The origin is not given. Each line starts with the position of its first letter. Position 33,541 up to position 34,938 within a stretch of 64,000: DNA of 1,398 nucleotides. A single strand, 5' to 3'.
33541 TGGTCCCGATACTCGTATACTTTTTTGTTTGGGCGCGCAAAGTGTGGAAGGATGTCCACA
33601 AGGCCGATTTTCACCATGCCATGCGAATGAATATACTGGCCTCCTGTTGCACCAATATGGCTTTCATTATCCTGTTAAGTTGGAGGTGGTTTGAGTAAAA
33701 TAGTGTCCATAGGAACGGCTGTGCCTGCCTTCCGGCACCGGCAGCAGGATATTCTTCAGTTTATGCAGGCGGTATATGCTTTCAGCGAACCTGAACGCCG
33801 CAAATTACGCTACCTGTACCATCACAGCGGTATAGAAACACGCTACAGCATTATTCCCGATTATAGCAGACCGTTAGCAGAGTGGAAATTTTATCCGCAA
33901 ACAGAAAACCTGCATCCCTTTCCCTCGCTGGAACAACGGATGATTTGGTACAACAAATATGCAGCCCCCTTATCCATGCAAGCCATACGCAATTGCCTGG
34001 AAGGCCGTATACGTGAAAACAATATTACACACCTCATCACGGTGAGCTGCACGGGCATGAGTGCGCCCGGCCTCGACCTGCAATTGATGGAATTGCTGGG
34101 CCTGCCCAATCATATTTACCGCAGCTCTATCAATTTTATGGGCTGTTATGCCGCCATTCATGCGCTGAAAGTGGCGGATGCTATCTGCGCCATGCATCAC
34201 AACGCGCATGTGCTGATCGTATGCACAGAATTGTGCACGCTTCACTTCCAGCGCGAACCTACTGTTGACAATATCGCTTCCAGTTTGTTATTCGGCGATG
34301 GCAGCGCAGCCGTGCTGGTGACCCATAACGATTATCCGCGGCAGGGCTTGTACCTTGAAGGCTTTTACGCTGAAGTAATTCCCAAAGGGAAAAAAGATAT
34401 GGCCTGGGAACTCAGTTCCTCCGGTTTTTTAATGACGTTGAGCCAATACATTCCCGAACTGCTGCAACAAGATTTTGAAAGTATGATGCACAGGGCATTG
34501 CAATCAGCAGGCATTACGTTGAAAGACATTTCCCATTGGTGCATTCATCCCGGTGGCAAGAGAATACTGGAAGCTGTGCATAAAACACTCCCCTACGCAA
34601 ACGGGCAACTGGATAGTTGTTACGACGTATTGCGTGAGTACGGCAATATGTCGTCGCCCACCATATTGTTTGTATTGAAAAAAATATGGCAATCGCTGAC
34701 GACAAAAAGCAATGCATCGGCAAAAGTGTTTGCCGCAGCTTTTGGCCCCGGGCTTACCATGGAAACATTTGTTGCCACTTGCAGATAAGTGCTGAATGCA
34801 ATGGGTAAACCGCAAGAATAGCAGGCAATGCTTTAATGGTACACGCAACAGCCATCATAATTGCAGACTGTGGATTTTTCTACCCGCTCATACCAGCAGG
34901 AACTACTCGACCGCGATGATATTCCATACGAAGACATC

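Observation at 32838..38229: Compact gene cluster for a putative prenylated phenolic lipid: UbiA prenyltransferase, type III PKS, O-methyltransferase, GGR-family flavoprotein and an outer-membrane protein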

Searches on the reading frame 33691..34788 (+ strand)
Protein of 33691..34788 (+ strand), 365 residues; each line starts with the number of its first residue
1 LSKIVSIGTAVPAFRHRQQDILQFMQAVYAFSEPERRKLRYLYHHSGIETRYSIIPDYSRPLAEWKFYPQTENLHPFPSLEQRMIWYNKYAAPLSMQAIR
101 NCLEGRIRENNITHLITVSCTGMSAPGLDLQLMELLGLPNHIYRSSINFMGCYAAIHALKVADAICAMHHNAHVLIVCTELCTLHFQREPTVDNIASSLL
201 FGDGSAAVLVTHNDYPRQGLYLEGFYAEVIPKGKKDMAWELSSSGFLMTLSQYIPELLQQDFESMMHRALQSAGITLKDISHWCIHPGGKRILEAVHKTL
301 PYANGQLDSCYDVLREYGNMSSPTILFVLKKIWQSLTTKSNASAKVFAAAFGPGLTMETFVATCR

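Call 3: search_protein_families(library=pfam, proteins=[window:33691-34788:+], max_evalue=0.01)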
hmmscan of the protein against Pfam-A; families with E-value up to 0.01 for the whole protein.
window:33691-34788:+ (365 aa): 5 families
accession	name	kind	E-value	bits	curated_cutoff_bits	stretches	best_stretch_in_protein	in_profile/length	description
PF00195.25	Chal_sti_synt_N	-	9e-26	91.1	27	1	3-211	15-222/225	Chalcone and stilbene synthases, N-terminal domain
PF02797.21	Chal_sti_synt_C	-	3e-25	89.4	27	1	228-361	8-146/151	Chalcone and stilbene synthases, C-terminal domain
PF08541.16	ACP_syn_III_C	-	2.4e-10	40.9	26.6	1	270-361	1-87/90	3-Oxoacyl-[acyl-carrier-protein (ACP)] synthase III C terminal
PF08392.18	FAE1_CUT1_RppA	-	3.4e-09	36.9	27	1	106-216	99-209/290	FAE1/Type III polyketide synthase-like protein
PF08545.16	ACP_syn_III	-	7.6e-08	32.6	24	1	151-217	6-68/80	3-Oxoacyl-[acyl-carrier-protein (ACP)] synthase III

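Call 4: search_protein_families(library=ncbifam, proteins=[window:33691-34788:+], max_evalue=0.01)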
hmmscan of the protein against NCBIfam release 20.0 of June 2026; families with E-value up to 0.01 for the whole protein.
window:33691-34788:+ (365 aa): 6 families
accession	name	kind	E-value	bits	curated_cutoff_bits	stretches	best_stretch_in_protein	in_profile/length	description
NF042429.2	DHPHCoAsyn_DpgA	equivalog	3.5e-46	157.7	425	1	4-360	1-346/350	3,5-dihydroxyphenylacetyl-CoA synthase DpgA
NF006829.0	PRK09352.1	subfamily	1.5e-17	63.6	249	1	86-360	48-317/322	beta-ketoacyl-ACP synthase 3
TIGR00747.1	fabH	subfamily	1.2e-13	50.9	292.1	1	83-359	43-317/322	beta-ketoacyl-ACP synthase III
NF004623.0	PRK05963.1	equivalog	9.6e-11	41.5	437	1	152-360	115-324/328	beta-ketoacyl-ACP synthase III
NF005703.0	PRK07515.1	equivalog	1e-10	41.1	304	1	78-216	83-216/373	beta-ketoacyl-ACP synthase III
NF005541.0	PRK07204.1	equivalog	1.3e-08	34.7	402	1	105-214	67-173/329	beta-ketoacyl-ACP synthase III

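Call 11: find_homologous_proteins(query=window:33691-34788:+, max_evalue=1e-10)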
Query window:33691-34788:+ (365 aa): 8000 proteins with E <= 1e-10 among 8000 candidates; the best 120 are listed.
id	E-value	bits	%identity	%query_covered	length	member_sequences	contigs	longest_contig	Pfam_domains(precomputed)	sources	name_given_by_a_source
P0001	1.7e-249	845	99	100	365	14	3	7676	PF02797.22,PF08545.17,PF08541.17,PF08392.19,PF00195.26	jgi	jgi:Predicted naringenin-chalcone synthase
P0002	2.3e-221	752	86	100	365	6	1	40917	PF02797.22,PF08545.17,PF08541.17,PF08392.19,PF00195.26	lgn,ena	-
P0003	2.2e-186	637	73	99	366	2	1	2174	PF02797.22,PF08545.17,PF08541.17,PF08392.19,PF00195.26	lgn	-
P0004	1.1e-185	635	72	100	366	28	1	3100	PF02797.22,PF08545.17,PF08541.17,PF08392.19,PF00195.26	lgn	-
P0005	2.8e-184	630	74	99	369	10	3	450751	PF02797.22,PF08545.17,PF08541.17,PF08392.19,PF00195.26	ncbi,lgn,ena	-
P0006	5.7e-184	629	72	99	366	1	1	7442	PF02797.22,PF08545.17,PF08541.17,PF08392.19,PF00195.26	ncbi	-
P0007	3.6e-183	626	72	99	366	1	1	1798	PF02797.22,PF08545.17,PF08541.17,PF08392.19,PF00195.26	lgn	-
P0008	8.0e-182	622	72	99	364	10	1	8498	PF02797.22,PF08545.17,PF08541.17,PF08392.19,PF00195.26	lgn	-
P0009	7.2e-181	619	72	99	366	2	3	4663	PF02797.22,PF08545.17,PF08541.17,PF08392.19,PF00195.26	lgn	-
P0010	1.4e-180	618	71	99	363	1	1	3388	PF02797.22,PF08545.17,PF08541.17,PF08392.19,PF00195.26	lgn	-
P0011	2.2e-180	617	72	99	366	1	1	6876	PF02797.22,PF08545.17,PF08541.17,PF08392.19,PF00195.26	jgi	jgi:predicted naringenin-chalcone synthase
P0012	2.2e-180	617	71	100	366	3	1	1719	PF02797.22,PF08545.17,PF08541.17,PF08392.19,PF00195.26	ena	-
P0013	2.4e-180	617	72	99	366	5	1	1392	PF02797.22,PF08545.17,PF08541.17,PF08392.19,PF00195.26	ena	-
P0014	4.9e-180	616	72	99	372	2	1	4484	PF02797.22,PF08545.17,PF08541.17,PF08392.19,PF00195.26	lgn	-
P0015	9.7e-180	615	71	99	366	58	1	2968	PF02797.22,PF08545.17,PF08541.17,PF08392.19,PF00195.26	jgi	jgi:predicted naringenin-chalcone synthase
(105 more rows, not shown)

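Call 15: search_solved_structures(query=window:33691-34788:+, max_evalue=1e-10, show_alignments=1)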
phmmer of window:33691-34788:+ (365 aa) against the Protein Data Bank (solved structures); distinct sequences matched with E-value up to 1e-10: 103 (the best 60 are shown).
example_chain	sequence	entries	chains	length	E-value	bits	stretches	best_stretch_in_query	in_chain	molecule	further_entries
2h84_A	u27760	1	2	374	1.1e-41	146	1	4-358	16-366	Steely1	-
7cb3_A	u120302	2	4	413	1.1e-40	142.7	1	30-360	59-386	Chalcone/stilbene synthase | Chalcone synthase-like protein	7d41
4b0n_A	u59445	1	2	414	1.2e-40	142.6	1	12-336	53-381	POLYKETIDE SYNTHASE III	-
5ypt_A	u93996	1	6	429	2.1e-38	135.2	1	4-361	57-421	Stilbenecarboxylate synthase 1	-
3awj_A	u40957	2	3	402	1e-37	133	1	5-361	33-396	Chalcone synthase-like polyketide synthase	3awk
2p0u_A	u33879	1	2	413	1.7e-37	132.2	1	86-361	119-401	Stilbenecarboxylate synthase 2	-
6j1m_A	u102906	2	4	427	1.8e-37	132.2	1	99-362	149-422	A. acutangulus PKS2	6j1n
1ted_A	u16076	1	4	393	3.3e-37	131.3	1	35-360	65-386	pks18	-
9uuc_A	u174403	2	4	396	1.4e-36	129.2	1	5-361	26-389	Stilbene synthase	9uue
9uud_A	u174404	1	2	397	1.4e-36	129.2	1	5-361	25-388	Stilbene synthase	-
9uu8_A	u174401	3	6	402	1.5e-36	129.2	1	5-361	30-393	Stilbene synthase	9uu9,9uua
6dx7_A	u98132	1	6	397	2.5e-36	128.4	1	4-362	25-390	Chalcone synthase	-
9uub_A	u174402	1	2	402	3.7e-36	127.9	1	5-361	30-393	stilbene synthase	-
9jl6_A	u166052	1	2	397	4.7e-36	127.5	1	4-362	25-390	Chalcone synthase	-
9kah_A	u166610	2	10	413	5.3e-36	127.3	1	4-362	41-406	Chalcone synthase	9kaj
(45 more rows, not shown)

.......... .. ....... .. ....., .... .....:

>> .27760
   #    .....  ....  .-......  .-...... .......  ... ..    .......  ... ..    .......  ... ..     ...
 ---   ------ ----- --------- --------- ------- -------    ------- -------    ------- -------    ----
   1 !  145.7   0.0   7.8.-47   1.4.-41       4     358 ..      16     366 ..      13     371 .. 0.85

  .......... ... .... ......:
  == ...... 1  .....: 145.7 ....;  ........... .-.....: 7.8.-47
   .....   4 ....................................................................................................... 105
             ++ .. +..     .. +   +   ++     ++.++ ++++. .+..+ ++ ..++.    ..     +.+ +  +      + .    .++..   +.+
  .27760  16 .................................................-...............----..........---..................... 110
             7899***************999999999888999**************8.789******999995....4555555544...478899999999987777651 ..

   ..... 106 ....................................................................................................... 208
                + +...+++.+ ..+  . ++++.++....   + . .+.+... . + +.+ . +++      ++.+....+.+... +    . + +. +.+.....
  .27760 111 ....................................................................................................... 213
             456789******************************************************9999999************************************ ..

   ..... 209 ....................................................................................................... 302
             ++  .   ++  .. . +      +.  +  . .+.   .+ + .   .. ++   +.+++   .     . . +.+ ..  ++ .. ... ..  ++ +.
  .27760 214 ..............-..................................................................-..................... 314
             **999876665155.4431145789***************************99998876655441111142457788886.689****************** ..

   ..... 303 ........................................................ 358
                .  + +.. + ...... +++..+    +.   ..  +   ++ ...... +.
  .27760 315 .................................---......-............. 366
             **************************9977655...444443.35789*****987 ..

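Call 37: find_related_loci(query=A1, collection=genome_contigs, flank=10000)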
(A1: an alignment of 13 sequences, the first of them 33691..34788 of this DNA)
Query A1 (365 aa) in genome_contigs; peptide patterns used: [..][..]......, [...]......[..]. (x = any residue, [..] = any of these).
600 stretches matched a pattern (row limit reached: there are more); 598 encode a relative of the query (tblastn E <= 1e-3); the best 80 are kept; 80 distinct loci.
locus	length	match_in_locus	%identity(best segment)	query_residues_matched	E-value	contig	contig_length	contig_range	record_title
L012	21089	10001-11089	71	1-363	0e+0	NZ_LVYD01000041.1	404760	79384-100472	Niastella vici strain DJ57 contig14, whole genome shotgun sequence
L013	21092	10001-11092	71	1-362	1e-180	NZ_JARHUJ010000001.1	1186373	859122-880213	Paraflavitalea sp. CAU 1676 contig1, whole genome shotgun sequence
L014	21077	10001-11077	68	1-362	4e-175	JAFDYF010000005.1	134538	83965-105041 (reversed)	MAG: Bacteroidetes bacterium isolate SZAS-44 LIN-386__5__length-134538, whole genome shotgun sequence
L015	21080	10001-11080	67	1-363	1e-173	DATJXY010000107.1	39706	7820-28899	MAG TPA_asm: Puia sp. isolate SMAG_U15138 k141_2376967, whole genome shotgun sequence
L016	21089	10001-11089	66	1-365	2e-173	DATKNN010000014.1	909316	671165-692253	MAG TPA_asm: Puia sp. isolate SMAG_U14738 k141_902585, whole genome shotgun sequence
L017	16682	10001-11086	67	1-365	3e-173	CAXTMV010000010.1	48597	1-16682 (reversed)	MAG TPA_asm: uncultured Flavihumibacter sp. isolate public_SRR14722149_metawrap_bin.6 genome assembly, contig: public_SR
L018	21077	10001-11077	66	1-361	3e-169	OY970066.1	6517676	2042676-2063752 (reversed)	MAG: uncultured Chitinophagaceae bacterium isolate MFD02581.bin.c.1 genome assembly, chromosome: 1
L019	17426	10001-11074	68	1-362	5e-169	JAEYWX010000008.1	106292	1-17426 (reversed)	MAG: Bacteroidetes bacterium isolate OH_CBlB_28 k127_1448050, whole genome shotgun sequence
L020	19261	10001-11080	66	1-363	4e-168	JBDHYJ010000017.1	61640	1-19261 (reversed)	MAG: Chitinophagaceae bacterium isolate AS-MESO-3CA.137 NODE_1911_length_61640_cov_12.833780, whole genome shotgun seque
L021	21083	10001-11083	65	1-363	1e-167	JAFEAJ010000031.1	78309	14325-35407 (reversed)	MAG: Bacteroidetes bacterium isolate SZAS TMP-42 BACT-TMP-10__31__length-78309, whole genome shotgun sequence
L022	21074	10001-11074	65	1-362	3e-167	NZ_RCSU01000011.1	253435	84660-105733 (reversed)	Pseudoflavitalea rhizosphaerae strain KACC 18655 Scaffold11, whole genome shotgun sequence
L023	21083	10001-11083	63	1-363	5e-166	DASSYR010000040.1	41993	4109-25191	MAG TPA_asm: Chitinophagaceae bacterium isolate SMAG_U684 k141_116254, whole genome shotgun sequence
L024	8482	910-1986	66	1-363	3e-165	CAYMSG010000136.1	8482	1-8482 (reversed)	MAG TPA_asm: uncultured Chitinophagaceae bacterium isolate SRP323723_co1_41 genome assembly, contig: NODE_7125_length_84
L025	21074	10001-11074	65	1-362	7e-165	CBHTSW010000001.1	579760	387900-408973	MAG TPA_asm: uncultured bacterium isolate ERR14722425_maxbin2_4 genome assembly, contig: ERZ27336817.1, whole genome sho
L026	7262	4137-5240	64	1-361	1e-164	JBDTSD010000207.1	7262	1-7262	MAG: Ginsengibacter sp. isolate cluster3_bin.262 NODE_52163_length_7262_cov_37.833356, whole genome shotgun sequence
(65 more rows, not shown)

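Call 75: search_dna_similar(query=window:33691-34788:+, collection=plasmids, mode=protein, max_evalue=1e-30, max_rows=40)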
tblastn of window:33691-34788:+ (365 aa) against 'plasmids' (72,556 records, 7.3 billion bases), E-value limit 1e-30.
Records with a match: 88; places in all: 92; records where one place covers at least 80% of the query: 86.
Best place of each record, by identity: <60% 88.
By first word of the organism name: Rhizobium 41; Sphingobium 13; Deinococcus 7; Novosphingobium 4; Streptomyces 4; Phyllobacterium 2; Stenotrophomonas 2; Psychrobacter 1; Roseomonas 1; Microvirga 1; and 12 more.
By predicted mobility (MOB-suite, as given by PLSDB): non-mobilizable 44; conjugative 41; mobilizable 3.
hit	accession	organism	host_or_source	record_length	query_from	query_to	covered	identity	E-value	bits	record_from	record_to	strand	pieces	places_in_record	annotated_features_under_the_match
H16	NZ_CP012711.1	Psychrobacter urativorans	cell culture,soil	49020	2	361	99%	40.7%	1e-74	258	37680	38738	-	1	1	type III polyketide synthase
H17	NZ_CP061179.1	Roseomonas haemaphysalidis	tick,pure culture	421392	7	361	97%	39.6%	4e-60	216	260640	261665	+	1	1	type III polyketide synthase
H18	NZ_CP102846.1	Microvirga terrae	soil,soil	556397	4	360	98%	39.2%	7e-54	198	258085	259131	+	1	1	type III polyketide synthase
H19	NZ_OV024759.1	Deinococcus radiodurans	-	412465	4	364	99%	37.0%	4e-65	230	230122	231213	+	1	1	type III polyketide synthase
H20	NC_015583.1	Novosphingobium sp. PP1Y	-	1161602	4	360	98%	37.4%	4e-47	179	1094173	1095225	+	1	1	none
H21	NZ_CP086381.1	Deinococcus radiophilus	Harpadon nehereus,cell culture,2 Mrad ...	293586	4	364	99%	36.3%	1e-62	224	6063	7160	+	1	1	3-oxoacyl-[acyl-carrier-protein] synthase III C-terminal ...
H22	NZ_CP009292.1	Novosphingobium pentaromativorans US6-1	mud sediment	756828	4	360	98%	36.4%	2e-46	176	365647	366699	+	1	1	type III polyketide synthase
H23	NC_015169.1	Deinococcus proteolyticus MRP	feces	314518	4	363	99%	36.0%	6e-63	224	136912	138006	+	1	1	3-oxoacyl-[acyl-carrier-protein] synthase III C-terminal ...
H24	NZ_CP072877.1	Microbacterium sp. NIBRBAC000506063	cell culture,sludge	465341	6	363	95%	37.5%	3e-45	208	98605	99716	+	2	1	none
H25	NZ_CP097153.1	Deinococcus sp. QL22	-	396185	6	363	98%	35.8%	4e-57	207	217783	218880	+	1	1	3-oxoacyl-[acyl-carrier-protein] synthase III C-terminal ...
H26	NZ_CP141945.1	Novosphingobium sp. RL4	Rheum palmatum L.,Single ...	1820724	1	360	99%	35.5%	2e-49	185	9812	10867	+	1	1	none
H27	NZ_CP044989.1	Deinococcus sp. AJ005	single cell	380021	6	358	97%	36.2%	2e-57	208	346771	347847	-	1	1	3-oxoacyl-[acyl-carrier-protein] synthase III C-terminal ...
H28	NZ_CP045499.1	Mesorhizobium sp. INR15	pure culture,nutrient broth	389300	33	364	91%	38.4%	2e-53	197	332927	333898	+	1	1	type III polyketide synthase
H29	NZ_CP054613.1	Paenibacillus cellulosilyticus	cell culture,soil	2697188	4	358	97%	35.8%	5e-57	207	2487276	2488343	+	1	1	none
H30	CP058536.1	Deinococcus sp. D7000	seawater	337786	4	358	97%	35.8%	2e-56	206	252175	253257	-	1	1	type III polyketide synthase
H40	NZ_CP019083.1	Paludisphaera borealis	-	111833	2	358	98%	33.2%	8e-51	189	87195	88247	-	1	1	type III polyketide synthase | serine/threonine-protein kinase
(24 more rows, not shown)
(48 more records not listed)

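Call 76: get_annotated_region(hit=H40, flank=5000)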
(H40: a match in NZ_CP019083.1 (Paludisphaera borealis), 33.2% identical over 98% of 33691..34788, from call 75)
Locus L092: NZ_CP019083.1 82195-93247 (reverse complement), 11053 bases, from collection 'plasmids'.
description: Paludisphaera borealis strain PX4 plasmid PALBO1, complete sequence
organism: Paludisphaera borealis (NCBI taxid 1387353)
taxonomy: Bacteria; Planctomycetota; Planctomycetia; Isosphaerales; Isosphaeraceae; Paludisphaera; Paludisphaera borealis
host: -; source: -; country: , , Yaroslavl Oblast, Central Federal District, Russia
typing (MOB-suite, as given by PLSDB): non-mobilizable; replicon rep_cluster_171
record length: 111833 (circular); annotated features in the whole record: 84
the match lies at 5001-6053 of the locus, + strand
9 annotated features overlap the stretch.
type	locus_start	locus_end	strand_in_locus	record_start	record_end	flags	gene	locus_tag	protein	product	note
CDS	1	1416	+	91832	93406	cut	-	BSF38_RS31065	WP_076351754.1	PAS domain-containing sensor histidine kinase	-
CDS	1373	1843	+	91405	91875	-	-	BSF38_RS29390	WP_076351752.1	response regulator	-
CDS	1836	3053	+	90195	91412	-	-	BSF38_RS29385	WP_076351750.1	hybrid sensor histidine kinase/response regulator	-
CDS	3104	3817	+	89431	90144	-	-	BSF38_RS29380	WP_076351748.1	methyltransferase domain-containing protein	-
CDS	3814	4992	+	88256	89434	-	-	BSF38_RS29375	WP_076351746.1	NAD(P)/FAD-dependent oxidoreductase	-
CDS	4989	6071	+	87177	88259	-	-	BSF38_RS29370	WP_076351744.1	type III polyketide synthase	-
CDS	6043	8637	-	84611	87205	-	-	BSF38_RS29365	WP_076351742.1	serine/threonine-protein kinase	GO:0006468 - protein phosphorylation [Evidence IEA]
CDS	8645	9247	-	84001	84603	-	-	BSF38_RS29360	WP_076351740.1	sigma-70 family RNA polymerase sigma factor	GO:0006352 - DNA-templated transcription initiation [Evidence IEA]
CDS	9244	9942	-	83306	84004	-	-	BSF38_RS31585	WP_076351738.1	hypothetical protein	-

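Call 77: get_annotated_region(hit=H16, flank=5000)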
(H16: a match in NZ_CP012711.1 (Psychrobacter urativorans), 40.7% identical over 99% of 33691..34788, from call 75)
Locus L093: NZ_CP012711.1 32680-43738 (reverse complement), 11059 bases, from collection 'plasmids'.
description: Psychrobacter urativorans strain R310.10B plasmid 5, complete sequence
organism: Psychrobacter urativorans (NCBI taxid 45610)
taxonomy: Bacteria; Pseudomonadota; Gammaproteobacteria; Moraxellales; Moraxellaceae; Psychrobacter; Psychrobacter urativorans
host: -; source: cell culture,soil; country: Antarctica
typing (MOB-suite, as given by PLSDB): non-mobilizable; replicon rep_cluster_1214
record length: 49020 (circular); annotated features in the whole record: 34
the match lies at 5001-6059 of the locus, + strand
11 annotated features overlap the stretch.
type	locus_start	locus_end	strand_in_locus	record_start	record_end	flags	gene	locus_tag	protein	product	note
CDS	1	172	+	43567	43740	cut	-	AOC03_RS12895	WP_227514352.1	hypothetical protein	-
CDS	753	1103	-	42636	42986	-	-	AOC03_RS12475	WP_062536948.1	IS630 transposase-related protein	-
CDS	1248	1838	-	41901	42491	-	-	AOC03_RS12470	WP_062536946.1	recombinase family protein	-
CDS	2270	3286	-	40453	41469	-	-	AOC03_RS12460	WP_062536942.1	hypothetical protein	-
CDS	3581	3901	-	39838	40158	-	-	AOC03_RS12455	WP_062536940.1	hypothetical protein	-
CDS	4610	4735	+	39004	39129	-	-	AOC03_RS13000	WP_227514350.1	hypothetical protein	-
CDS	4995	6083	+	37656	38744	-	-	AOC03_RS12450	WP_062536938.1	type III polyketide synthase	-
CDS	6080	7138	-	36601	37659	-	-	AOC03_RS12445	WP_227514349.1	FAD-dependent oxidoreductase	-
CDS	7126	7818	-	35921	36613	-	-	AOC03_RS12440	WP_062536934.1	methyltransferase domain-containing protein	-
CDS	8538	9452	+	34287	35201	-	-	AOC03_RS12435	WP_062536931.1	hypothetical protein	-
CDS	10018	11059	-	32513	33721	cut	-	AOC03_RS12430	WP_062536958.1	DUF4010 domain-containing protein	-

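Call 78: get_annotated_region(hit=H19, flank=5000)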
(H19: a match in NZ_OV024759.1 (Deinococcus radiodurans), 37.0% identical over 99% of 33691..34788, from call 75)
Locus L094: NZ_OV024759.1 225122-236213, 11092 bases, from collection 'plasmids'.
description: Deinococcus radiodurans isolate DRR11 plasmid 3
organism: Deinococcus radiodurans (NCBI taxid 1299)
taxonomy: Bacteria; Deinococcota; Deinococci; Deinococcales; Deinococcaceae; Deinococcus; Deinococcus radiodurans
host: -; source: -; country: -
typing (MOB-suite, as given by PLSDB): non-mobilizable
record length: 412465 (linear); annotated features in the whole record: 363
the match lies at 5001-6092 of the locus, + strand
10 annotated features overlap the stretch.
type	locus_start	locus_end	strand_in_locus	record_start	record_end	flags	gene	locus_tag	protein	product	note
CDS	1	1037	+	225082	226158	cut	urtC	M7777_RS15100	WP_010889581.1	urea ABC transporter permease subunit UrtC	GO:0015840 - urea transport [Evidence IEA]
CDS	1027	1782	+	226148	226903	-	urtD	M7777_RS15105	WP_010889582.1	urea ABC transporter ATP-binding protein UrtD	GO:0015840 - urea transport [Evidence IEA]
CDS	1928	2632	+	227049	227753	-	urtE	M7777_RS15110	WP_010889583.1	urea ABC transporter ATP-binding subunit UrtE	GO:0015840 - urea transport [Evidence IEA]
CDS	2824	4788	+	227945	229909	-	-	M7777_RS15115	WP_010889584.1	peptide-N-glycosidase F-related protein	-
CDS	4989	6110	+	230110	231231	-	-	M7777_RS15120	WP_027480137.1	type III polyketide synthase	-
CDS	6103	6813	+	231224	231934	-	-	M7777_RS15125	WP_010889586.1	class I SAM-dependent methyltransferase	-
CDS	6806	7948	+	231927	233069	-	-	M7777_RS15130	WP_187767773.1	NAD(P)/FAD-dependent oxidoreductase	-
CDS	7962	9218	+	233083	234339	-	-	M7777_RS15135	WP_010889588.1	glycosyltransferase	-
CDS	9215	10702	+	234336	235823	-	-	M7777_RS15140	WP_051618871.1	phospholipase D-like domain-containing protein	-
CDS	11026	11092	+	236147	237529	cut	-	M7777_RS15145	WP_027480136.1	VWA domain-containing protein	-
